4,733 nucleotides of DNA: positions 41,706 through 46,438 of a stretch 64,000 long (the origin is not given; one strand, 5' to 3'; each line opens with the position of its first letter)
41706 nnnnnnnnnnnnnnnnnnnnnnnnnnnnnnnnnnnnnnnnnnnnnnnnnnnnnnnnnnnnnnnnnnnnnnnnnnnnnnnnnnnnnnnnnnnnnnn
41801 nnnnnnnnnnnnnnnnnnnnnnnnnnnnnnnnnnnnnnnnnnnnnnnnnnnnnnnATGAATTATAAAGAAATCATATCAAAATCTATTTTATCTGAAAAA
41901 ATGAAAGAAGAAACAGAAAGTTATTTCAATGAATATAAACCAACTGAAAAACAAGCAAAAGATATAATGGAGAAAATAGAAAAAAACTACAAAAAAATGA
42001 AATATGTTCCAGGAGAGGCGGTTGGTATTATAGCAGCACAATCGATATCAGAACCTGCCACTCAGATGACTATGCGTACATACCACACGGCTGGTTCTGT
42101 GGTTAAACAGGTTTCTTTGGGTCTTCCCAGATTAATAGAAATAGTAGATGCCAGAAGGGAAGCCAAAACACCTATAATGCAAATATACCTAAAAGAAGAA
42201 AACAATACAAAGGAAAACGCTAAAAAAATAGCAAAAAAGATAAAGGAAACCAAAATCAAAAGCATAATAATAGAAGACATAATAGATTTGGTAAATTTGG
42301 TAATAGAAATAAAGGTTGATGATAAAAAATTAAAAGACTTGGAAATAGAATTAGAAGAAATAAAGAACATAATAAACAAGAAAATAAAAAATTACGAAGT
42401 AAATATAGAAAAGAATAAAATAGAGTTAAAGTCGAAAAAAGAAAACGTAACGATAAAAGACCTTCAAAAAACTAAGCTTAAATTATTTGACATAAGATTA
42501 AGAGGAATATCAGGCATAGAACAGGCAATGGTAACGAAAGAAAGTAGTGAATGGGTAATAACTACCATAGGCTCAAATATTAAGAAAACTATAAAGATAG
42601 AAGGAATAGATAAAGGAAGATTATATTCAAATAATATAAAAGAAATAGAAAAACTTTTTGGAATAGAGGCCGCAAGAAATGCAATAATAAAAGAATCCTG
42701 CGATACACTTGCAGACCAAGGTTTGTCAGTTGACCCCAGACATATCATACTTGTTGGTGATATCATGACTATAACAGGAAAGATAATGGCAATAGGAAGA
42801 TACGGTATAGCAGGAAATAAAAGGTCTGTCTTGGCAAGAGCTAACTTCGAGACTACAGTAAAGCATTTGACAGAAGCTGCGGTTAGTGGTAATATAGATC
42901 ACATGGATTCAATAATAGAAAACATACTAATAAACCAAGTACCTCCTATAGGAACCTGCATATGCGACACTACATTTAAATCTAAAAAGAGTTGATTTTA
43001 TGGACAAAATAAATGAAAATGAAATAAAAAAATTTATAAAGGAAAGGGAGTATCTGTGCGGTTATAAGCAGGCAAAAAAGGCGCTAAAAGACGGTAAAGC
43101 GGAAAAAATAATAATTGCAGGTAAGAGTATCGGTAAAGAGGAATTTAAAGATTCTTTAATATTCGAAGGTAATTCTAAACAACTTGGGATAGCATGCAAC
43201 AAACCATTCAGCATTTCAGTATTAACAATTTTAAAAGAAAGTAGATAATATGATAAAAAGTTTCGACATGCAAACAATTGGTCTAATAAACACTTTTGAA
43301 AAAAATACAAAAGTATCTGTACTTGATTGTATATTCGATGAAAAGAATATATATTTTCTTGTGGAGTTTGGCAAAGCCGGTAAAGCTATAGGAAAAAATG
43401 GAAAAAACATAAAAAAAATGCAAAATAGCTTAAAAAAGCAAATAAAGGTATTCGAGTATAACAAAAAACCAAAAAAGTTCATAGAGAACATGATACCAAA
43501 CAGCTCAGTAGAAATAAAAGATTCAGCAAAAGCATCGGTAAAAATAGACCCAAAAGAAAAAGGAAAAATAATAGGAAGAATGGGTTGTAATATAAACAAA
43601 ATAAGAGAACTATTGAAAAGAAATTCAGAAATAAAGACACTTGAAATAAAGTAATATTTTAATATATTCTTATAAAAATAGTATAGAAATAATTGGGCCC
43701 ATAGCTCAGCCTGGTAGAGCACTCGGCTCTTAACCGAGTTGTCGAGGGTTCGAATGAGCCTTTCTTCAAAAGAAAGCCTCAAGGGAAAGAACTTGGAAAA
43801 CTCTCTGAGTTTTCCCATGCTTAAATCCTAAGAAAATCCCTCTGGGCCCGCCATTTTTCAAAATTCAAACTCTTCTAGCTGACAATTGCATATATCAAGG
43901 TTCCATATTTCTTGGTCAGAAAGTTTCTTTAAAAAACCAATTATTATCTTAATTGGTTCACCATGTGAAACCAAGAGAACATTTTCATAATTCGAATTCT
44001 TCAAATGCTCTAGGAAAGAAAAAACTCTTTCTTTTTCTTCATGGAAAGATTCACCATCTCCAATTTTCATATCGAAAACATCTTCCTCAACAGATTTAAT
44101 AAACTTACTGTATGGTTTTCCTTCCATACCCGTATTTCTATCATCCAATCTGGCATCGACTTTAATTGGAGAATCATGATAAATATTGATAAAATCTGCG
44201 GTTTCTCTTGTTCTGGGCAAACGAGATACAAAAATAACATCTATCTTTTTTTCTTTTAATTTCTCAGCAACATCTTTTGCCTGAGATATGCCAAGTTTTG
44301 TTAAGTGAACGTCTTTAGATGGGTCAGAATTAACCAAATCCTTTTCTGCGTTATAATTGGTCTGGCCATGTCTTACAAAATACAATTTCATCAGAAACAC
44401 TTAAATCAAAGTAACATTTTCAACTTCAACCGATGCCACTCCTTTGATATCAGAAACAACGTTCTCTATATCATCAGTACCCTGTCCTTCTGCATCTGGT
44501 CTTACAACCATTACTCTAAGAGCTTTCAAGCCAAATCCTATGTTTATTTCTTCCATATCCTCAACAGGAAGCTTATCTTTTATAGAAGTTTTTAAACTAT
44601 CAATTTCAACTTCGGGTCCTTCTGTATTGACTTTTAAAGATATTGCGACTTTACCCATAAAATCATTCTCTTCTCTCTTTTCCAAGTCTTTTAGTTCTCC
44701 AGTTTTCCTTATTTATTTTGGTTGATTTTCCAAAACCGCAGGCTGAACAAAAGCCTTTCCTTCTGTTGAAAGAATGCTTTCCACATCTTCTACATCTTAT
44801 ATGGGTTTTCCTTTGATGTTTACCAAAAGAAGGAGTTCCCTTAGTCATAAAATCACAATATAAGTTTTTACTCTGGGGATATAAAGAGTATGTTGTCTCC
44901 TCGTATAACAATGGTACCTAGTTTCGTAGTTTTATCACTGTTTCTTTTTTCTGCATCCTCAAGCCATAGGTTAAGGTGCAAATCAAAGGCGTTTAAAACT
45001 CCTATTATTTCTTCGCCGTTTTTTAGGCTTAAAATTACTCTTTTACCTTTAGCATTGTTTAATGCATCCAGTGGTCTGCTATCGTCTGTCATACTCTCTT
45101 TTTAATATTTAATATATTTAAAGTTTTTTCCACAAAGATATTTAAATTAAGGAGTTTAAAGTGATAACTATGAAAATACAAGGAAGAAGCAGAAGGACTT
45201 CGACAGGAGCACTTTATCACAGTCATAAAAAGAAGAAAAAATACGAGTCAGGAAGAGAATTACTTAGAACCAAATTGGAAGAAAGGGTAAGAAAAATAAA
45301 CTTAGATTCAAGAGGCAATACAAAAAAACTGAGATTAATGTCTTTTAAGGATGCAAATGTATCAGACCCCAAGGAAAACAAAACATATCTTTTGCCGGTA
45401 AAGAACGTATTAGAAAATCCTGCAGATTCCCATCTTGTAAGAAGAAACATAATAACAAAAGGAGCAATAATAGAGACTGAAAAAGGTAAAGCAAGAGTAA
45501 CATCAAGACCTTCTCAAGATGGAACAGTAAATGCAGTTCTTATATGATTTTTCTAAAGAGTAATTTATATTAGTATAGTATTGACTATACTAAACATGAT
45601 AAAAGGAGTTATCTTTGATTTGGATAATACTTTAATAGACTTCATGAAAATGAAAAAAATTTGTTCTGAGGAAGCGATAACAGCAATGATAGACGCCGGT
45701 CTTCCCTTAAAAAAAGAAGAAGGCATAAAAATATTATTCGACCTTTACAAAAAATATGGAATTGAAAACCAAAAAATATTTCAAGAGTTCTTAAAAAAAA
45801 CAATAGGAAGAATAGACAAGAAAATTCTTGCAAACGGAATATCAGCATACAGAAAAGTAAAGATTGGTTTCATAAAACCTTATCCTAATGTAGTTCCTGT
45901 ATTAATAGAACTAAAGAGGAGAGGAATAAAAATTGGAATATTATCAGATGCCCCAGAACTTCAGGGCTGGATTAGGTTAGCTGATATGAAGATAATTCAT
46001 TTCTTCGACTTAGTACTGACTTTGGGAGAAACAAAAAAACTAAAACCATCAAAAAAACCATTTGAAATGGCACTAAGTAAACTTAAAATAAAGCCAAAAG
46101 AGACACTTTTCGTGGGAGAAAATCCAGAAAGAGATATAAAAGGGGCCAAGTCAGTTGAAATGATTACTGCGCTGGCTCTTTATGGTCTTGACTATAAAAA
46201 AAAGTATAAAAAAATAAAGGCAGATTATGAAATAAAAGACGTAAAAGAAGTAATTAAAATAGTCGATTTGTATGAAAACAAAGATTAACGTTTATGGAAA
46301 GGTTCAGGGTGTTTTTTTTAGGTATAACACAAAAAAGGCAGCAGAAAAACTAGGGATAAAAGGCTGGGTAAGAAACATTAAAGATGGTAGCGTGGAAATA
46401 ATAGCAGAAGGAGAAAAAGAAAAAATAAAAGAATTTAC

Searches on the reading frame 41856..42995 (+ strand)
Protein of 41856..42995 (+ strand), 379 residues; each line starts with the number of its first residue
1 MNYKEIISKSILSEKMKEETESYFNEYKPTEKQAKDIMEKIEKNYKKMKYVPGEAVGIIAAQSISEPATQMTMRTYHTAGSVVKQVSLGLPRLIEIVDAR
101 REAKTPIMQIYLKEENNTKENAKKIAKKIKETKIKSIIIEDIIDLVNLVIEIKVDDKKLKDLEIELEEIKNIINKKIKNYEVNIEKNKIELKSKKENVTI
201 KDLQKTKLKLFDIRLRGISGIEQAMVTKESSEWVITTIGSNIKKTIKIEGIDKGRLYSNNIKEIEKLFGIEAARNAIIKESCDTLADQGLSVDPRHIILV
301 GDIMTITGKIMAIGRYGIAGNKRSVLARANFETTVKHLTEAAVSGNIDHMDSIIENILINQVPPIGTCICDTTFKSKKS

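Call 18: search_protein_families(library=pfam, proteins=[window:41856-42995:+])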
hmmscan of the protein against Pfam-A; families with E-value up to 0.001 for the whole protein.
window:41856-42995:+ (379 aa): 1 family
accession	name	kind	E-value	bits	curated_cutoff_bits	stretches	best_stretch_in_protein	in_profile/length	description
PF04998.22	RNA_pol_Rpb1_5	-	7.3e-48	163.8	28.5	1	49-324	67-265/267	RNA polymerase Rpb1, domain 5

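Call 61: find_homologous_proteins(query=window:41856-42995:+, max_evalue=1e-30)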
Query window:41856-42995:+ (379 aa): 6265 proteins with E <= 1e-30 among 8000 candidates; the best 120 are listed.
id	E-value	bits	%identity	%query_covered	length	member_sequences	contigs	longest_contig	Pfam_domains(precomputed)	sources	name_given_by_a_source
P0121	6.0e-232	787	100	100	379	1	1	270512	PF04998.23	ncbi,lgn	-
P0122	2.2e-175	601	74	100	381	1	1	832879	PF04998.23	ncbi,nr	ncbi:MAG: DNA-directed RNA polymerase subunit A'' [archaeon]|nr:MAG: DNA-directed RNA polymerase sub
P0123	6.8e-174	596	74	99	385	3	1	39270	PF04998.23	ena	-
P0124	6.3e-171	586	71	100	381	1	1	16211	PF04998.23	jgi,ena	-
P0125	1.1e-169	582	71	99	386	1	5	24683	PF04998.23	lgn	-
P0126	5.7e-169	580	70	100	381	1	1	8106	PF04998.23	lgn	-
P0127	2.3e-168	578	71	99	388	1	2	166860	PF04998.23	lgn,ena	-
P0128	1.1e-167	576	71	99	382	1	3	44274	PF04998.23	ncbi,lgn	-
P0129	2.1e-167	575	69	100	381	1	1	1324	PF04998.23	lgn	-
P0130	1.4e-166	572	72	99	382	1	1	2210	PF04998.23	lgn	-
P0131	2.1e-161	555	69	99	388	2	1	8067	PF04998.23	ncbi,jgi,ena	-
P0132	1.8e-159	548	68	99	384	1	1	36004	PF04998.23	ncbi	-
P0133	7.2e-149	514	64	99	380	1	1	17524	PF04998.23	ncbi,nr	ncbi:MAG: DNA-directed RNA polymerase subunit A'' [Candidatus Aenigmarchaeota archaeon]|nr:DNA-direc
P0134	1.4e-147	509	64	98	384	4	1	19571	PF04998.23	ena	-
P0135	2.9e-139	482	62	97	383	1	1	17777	PF04998.23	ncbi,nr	ncbi:MAG: DNA-directed RNA polymerase subunit A'' [Candidatus Aenigmarchaeota archaeon]|nr:DNA-direc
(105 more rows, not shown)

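Call 62: find_encoding_contigs(protein=P0122, flank=10000, max_places=1)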
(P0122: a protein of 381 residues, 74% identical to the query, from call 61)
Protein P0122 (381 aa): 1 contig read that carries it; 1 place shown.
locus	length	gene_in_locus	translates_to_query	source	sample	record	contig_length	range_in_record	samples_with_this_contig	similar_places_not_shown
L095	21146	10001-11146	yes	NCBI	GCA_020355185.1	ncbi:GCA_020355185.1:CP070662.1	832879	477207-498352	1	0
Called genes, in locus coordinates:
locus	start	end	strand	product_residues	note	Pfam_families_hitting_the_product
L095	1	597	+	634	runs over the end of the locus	PF10131:PTPS_related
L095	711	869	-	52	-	-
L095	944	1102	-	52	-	-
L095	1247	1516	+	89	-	-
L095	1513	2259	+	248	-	-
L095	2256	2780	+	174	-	-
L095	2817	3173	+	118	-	-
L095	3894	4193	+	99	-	PF01191:RNA_pol_Rpb5_C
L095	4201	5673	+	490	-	PF04563:RNA_pol_Rpb2_1, PF04561:RNA_pol_Rpb2_2, PF04565:RNA_pol_Rpb2_3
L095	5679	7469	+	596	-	PF04566:RNA_pol_Rpb2_4, PF04567:RNA_pol_Rpb2_5, PF00562:RNA_pol_Rpb2_6, PF04560:RNA_pol_Rpb2_7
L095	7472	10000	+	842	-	PF04997:RNA_pol_Rpb1_1, PF00623:RNA_pol_Rpb1_2, PF04983:RNA_pol_Rpb1_3, PF05000:RNA_pol_Rpb1_4, PF04998:RNA_pol_Rpb1_5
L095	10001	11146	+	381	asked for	PF04998:RNA_pol_Rpb1_5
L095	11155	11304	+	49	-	-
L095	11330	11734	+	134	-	PF07650:KH_2, PF13083:KH_KhpA-B (faint), PF00013:KH_1 (faint), PF26594:KH_NusA_2nd (weak)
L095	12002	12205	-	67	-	PF00736:EF1_GNE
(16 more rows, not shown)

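Call 63: find_encoding_contigs(protein=P0123, flank=10000, max_places=1)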
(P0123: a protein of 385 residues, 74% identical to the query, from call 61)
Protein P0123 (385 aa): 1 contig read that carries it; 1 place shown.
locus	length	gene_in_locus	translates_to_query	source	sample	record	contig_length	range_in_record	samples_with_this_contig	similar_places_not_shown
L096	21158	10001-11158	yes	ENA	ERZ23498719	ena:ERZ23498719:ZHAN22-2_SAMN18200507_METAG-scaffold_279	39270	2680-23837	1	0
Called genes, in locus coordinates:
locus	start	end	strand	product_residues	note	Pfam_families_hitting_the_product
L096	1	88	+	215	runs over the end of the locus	PF01193:RNA_pol_L, PF01000:RNA_pol_A_bac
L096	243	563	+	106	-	PF17135:Ribosomal_L18, PF00828:Ribosomal_L27A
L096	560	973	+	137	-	PF00572:Ribosomal_L13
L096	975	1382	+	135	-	PF00380:Ribosomal_S9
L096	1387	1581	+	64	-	PF01194:RNA_pol_N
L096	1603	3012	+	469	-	-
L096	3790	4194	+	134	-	PF01191:RNA_pol_Rpb5_C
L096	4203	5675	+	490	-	PF04563:RNA_pol_Rpb2_1, PF04561:RNA_pol_Rpb2_2, PF04565:RNA_pol_Rpb2_3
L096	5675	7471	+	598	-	PF04566:RNA_pol_Rpb2_4, PF04567:RNA_pol_Rpb2_5, PF00562:RNA_pol_Rpb2_6, PF04560:RNA_pol_Rpb2_7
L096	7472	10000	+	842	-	PF04997:RNA_pol_Rpb1_1, PF00623:RNA_pol_Rpb1_2, PF04983:RNA_pol_Rpb1_3, PF05000:RNA_pol_Rpb1_4, PF04998:RNA_pol_Rpb1_5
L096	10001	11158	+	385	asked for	PF04998:RNA_pol_Rpb1_5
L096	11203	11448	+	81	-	PF01248:Ribosomal_L7Ae (weak)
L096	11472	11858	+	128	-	PF07650:KH_2, PF13083:KH_KhpA-B (faint), PF00013:KH_1 (faint), PF26594:KH_NusA_2nd (weak)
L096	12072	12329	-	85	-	PF00736:EF1_GNE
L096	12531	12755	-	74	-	PF01423:LSM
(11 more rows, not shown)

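Call 64: find_encoding_contigs(protein=P0127, flank=10000, max_places=1)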
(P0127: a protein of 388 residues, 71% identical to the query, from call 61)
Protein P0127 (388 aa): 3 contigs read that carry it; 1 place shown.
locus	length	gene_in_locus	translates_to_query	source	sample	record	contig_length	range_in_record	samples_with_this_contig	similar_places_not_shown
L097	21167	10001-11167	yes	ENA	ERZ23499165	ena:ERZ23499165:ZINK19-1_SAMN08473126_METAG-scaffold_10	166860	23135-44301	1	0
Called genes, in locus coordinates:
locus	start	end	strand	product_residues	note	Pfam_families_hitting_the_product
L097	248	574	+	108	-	PF00828:Ribosomal_L27A, PF17135:Ribosomal_L18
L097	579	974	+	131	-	PF00572:Ribosomal_L13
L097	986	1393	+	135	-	PF00380:Ribosomal_S9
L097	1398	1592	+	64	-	PF01194:RNA_pol_N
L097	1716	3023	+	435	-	-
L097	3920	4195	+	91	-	PF01191:RNA_pol_Rpb5_C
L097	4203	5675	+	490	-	PF04563:RNA_pol_Rpb2_1, PF04561:RNA_pol_Rpb2_2, PF04565:RNA_pol_Rpb2_3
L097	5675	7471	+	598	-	PF04566:RNA_pol_Rpb2_4, PF04567:RNA_pol_Rpb2_5 (weak), PF00562:RNA_pol_Rpb2_6, PF04560:RNA_pol_Rpb2_7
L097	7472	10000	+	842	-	PF04997:RNA_pol_Rpb1_1, PF00623:RNA_pol_Rpb1_2, PF04983:RNA_pol_Rpb1_3, PF05000:RNA_pol_Rpb1_4, PF04998:RNA_pol_Rpb1_5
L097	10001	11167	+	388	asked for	PF04998:RNA_pol_Rpb1_5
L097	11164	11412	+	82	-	PF01248:Ribosomal_L7Ae (faint)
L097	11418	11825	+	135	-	PF07650:KH_2 (faint), PF13083:KH_KhpA-B (faint), PF00013:KH_1 (faint), PF26594:KH_NusA_2nd (weak)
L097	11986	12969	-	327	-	PF00152:tRNA-synt_2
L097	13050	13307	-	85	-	PF00736:EF1_GNE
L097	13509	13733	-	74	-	PF01423:LSM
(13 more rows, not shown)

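Call 65: find_encoding_contigs(protein=P0128, flank=10000, max_places=1)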
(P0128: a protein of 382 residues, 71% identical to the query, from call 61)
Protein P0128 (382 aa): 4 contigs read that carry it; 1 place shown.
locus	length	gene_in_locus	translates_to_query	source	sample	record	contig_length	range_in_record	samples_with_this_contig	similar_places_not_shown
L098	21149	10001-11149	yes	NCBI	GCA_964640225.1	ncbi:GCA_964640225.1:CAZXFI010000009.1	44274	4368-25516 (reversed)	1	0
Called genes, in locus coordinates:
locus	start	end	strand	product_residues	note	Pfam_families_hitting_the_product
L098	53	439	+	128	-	PF17135:Ribosomal_L18, PF00828:Ribosomal_L27A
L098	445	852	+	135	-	PF00572:Ribosomal_L13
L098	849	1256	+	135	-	PF00380:Ribosomal_S9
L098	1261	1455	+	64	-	PF01194:RNA_pol_N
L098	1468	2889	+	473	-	-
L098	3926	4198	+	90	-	PF01191:RNA_pol_Rpb5_C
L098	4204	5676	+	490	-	PF04563:RNA_pol_Rpb2_1, PF04561:RNA_pol_Rpb2_2, PF04565:RNA_pol_Rpb2_3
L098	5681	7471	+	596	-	PF04566:RNA_pol_Rpb2_4, PF04567:RNA_pol_Rpb2_5, PF00562:RNA_pol_Rpb2_6, PF04560:RNA_pol_Rpb2_7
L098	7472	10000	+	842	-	PF04997:RNA_pol_Rpb1_1, PF00623:RNA_pol_Rpb1_2, PF04983:RNA_pol_Rpb1_3, PF05000:RNA_pol_Rpb1_4, PF04998:RNA_pol_Rpb1_5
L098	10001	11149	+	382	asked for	PF04998:RNA_pol_Rpb1_5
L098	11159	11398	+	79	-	PF01248:Ribosomal_L7Ae (faint)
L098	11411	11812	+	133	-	PF07650:KH_2 (weak), PF13083:KH_KhpA-B (faint), PF00013:KH_1 (faint), PF26594:KH_NusA_2nd (weak)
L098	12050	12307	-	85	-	PF00736:EF1_GNE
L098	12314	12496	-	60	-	PF01907:Ribosomal_L37e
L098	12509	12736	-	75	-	PF01423:LSM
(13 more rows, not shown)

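Call 66: find_encoding_contigs(protein=P0132, flank=10000, max_places=1)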
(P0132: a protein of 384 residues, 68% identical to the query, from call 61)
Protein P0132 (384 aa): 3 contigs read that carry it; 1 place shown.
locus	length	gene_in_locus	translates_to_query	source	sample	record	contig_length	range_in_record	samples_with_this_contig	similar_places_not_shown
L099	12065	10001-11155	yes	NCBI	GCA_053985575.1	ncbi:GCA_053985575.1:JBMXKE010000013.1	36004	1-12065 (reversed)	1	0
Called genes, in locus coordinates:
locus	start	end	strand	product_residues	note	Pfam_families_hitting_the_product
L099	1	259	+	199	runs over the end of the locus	PF01193:RNA_pol_L, PF01000:RNA_pol_A_bac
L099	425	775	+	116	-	PF17135:Ribosomal_L18, PF00828:Ribosomal_L27A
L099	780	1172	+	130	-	PF00572:Ribosomal_L13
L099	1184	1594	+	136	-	PF00380:Ribosomal_S9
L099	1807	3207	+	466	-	PF18000:Top6b_C (faint)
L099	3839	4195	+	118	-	PF01191:RNA_pol_Rpb5_C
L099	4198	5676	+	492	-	PF04563:RNA_pol_Rpb2_1, PF04561:RNA_pol_Rpb2_2, PF04565:RNA_pol_Rpb2_3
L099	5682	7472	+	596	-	PF04566:RNA_pol_Rpb2_4, PF04567:RNA_pol_Rpb2_5 (weak), PF00562:RNA_pol_Rpb2_6, PF04560:RNA_pol_Rpb2_7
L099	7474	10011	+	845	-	PF04997:RNA_pol_Rpb1_1, PF00623:RNA_pol_Rpb1_2, PF04983:RNA_pol_Rpb1_3, PF05000:RNA_pol_Rpb1_4, PF04998:RNA_pol_Rpb1_5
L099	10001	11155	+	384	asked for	PF04998:RNA_pol_Rpb1_5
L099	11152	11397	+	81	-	PF01248:Ribosomal_L7Ae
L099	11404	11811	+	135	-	PF07650:KH_2, PF13083:KH_KhpA-B (faint), PF00013:KH_1 (weak), PF26594:KH_NusA_2nd (weak)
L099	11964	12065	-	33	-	?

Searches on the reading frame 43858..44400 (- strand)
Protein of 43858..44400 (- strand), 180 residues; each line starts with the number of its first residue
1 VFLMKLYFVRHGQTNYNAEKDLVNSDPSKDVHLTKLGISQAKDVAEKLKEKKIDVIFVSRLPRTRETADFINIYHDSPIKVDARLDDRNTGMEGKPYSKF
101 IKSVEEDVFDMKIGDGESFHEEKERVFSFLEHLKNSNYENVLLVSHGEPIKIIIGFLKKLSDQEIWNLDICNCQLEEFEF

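Call 13: search_protein_families(library=pfam, proteins=[window:43858-44400:-])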
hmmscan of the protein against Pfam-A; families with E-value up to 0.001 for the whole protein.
window:43858-44400:- (180 aa): 1 family
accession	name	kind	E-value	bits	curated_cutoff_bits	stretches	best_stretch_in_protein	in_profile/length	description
PF00300.27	His_Phos_1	-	2.8e-36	125.4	21.7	1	6-180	1-181/194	Histidine phosphatase superfamily (branch 1)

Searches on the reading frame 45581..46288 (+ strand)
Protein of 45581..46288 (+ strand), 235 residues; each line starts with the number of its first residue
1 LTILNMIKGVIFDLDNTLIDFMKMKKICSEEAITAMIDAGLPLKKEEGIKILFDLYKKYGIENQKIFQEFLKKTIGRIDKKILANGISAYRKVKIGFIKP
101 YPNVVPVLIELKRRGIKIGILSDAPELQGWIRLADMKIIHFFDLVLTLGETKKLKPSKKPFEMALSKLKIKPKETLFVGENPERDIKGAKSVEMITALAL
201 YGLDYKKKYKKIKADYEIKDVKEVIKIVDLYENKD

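Call 14: search_protein_families(library=pfam, proteins=[window:45581-46288:+])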
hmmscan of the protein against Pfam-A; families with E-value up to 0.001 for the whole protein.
window:45581-46288:+ (235 aa): 4 families
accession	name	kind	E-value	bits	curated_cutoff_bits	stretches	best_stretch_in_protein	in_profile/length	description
PF00702.32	Hydrolase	-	2.6e-24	87.1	26.4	1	7-191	1-189/191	haloacid dehalogenase-like hydrolase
PF13419.12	HAD_2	-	4.4e-24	86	23.8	1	10-197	1-176/178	Haloacid dehalogenase-like hydrolase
PF13242.12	Hydrolase_like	-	2.8e-08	34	22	1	155-223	4-74/75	HAD-hyrolase-like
PF12710.13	HAD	-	0.00012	23.1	27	1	10-143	1-129/189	haloacid dehalogenase-like hydrolase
